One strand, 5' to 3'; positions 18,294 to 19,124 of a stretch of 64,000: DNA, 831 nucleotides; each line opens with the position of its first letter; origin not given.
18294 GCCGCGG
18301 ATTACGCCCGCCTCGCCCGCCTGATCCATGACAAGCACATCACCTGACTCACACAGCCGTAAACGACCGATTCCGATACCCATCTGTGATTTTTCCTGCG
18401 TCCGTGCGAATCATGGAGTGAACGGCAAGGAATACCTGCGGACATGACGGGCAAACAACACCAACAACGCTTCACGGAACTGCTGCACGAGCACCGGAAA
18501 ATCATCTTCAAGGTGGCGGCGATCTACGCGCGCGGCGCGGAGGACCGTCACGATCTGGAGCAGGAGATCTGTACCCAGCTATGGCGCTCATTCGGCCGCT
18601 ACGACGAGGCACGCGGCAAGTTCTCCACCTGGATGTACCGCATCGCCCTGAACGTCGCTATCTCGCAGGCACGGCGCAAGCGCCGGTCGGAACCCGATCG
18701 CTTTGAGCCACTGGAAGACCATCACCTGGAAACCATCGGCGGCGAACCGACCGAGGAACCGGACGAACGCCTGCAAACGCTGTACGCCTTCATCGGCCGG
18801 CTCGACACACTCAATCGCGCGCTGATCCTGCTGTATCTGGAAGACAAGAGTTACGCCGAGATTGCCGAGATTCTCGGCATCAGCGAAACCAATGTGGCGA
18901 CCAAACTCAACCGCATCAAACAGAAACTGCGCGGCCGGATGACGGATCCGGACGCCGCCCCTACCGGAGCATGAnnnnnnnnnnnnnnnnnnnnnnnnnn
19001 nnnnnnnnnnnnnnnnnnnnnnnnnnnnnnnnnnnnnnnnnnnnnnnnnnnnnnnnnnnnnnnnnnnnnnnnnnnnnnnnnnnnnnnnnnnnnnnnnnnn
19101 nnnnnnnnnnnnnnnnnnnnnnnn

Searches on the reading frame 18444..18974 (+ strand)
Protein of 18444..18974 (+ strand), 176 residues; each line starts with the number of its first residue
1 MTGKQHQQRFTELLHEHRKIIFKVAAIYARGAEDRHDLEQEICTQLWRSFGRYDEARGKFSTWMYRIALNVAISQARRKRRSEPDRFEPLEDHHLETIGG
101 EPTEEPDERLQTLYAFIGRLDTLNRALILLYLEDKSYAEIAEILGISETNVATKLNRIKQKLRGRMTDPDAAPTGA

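Call 44: search_protein_families(library=pfam, proteins=[window:18444-18974:+], max_evalue=0.0001)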
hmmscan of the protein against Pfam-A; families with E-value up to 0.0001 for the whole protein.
window:18444-18974:+ (176 aa): 4 families
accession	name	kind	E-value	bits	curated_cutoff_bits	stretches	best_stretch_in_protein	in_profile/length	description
PF04542.20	Sigma70_r2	-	1.4e-14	54.1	24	1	14-81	2-70/71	Sigma-70 region 2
PF08281.18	Sigma70_r4_2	-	1.4e-13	50.7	25.7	1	111-162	2-54/54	Sigma-70, region 4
PF04545.22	Sigma70_r4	-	8.3e-06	25.7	24.1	1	126-163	12-49/50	Sigma-70, region 4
PF00196.25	GerE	-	7.3e-05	22.8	23.5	0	131-163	14-46/57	Bacterial regulatory proteins, luxR family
